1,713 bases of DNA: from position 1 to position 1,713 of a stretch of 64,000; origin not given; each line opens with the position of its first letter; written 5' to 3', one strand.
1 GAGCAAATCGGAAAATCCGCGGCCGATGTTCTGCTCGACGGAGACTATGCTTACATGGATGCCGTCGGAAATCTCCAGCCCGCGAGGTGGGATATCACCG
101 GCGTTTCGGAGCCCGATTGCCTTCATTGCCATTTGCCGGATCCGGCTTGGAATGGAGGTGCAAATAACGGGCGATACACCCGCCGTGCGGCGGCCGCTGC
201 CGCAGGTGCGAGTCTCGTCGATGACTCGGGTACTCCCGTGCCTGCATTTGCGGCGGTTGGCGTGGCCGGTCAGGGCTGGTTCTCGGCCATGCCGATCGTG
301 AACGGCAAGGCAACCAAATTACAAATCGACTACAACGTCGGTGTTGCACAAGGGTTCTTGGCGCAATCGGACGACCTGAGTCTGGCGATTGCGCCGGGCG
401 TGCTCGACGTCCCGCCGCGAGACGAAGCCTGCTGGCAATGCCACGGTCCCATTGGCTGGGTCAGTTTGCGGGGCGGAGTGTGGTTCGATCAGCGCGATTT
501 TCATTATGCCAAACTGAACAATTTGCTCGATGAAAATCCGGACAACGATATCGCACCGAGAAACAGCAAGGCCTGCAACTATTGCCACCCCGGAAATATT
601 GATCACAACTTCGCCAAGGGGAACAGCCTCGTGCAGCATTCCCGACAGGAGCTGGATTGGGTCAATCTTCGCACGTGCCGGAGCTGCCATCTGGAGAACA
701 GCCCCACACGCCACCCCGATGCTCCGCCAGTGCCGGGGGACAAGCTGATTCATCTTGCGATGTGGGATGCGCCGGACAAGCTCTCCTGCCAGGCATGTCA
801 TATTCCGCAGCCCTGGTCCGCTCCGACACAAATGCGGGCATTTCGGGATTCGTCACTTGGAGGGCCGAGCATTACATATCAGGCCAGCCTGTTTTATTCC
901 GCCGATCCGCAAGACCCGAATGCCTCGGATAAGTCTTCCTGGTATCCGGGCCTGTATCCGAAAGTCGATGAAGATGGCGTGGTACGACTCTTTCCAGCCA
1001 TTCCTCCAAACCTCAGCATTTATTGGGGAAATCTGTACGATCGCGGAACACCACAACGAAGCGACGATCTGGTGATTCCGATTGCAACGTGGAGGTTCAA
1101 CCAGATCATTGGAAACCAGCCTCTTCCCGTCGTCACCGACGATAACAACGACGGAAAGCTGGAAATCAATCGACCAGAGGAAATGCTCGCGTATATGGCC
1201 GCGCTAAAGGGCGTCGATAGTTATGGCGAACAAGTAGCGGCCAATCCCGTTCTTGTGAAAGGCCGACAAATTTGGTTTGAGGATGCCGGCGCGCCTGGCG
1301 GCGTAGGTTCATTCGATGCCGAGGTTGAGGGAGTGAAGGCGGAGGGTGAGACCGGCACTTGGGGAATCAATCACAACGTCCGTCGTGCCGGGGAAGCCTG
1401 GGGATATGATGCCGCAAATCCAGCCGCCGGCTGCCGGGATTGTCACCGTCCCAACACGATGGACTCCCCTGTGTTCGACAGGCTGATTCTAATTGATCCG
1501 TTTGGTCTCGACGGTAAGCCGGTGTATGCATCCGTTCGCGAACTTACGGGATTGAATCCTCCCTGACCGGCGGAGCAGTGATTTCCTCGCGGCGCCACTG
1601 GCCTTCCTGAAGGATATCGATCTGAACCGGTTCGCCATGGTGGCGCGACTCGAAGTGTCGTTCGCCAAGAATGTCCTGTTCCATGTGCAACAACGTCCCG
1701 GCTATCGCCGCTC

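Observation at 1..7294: Hydrazine-synthase-like domain inventory (HzsA-like protein plus propeller-CCP/MauG fusion) in a translationally coupled heme operon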

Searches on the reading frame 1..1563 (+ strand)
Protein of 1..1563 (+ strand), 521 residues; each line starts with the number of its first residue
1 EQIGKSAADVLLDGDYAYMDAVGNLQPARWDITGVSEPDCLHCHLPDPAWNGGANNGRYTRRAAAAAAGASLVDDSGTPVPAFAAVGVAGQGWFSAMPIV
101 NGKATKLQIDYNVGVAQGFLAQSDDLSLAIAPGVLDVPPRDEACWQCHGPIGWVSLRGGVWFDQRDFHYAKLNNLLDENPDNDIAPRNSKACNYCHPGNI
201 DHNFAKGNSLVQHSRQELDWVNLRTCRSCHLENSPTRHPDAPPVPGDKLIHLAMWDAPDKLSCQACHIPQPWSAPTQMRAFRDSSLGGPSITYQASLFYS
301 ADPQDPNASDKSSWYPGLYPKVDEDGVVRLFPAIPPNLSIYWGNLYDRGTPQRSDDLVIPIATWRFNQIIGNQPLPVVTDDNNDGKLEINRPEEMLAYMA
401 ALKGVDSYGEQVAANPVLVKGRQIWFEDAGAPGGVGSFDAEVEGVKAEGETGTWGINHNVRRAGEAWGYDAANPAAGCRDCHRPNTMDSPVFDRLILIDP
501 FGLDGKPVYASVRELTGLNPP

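Call 3: search_protein_families(library=pfam, proteins=[window:1-1563:+], max_evalue=0.1)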
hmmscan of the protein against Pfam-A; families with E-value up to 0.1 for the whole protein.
window:1-1563:+ (521 aa): 3 families
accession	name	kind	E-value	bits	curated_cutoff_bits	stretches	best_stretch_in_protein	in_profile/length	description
PF14522.11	Cytochrome_C7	-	7.9e-07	29.2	24.8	1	188-267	12-66/67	Cytochrome c7 and related cytochrome c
PF22113.1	Mtrc-MtrF_II-IV_dom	-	2.5e-06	27.6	30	1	169-270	58-166/176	Outer membrane cytochrome MtrC/MtrF-like, domains II/IV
PF03264.19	Cytochrom_NNT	-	0.00016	21.9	24.1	0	182-231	118-165/174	NapC/NirT cytochrome c family, N-terminal region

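Call 4: search_protein_families(library=ncbifam, proteins=[window:1-1563:+], max_evalue=0.1)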
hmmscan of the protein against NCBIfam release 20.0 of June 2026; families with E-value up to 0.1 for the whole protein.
window:1-1563:+ (521 aa): 2 families
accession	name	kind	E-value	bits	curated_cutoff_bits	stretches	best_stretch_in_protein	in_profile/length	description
TIGR04315.1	octaheme_Shew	subfamily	0.0012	17.9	375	1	188-270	186-253/440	tetrathionate reductase family octaheme c-type cytochrome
TIGR03153.1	cytochr_NrfH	equivalog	0.013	15.5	134.2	0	461-487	38-64/138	cytochrome c nitrite reductase small subunit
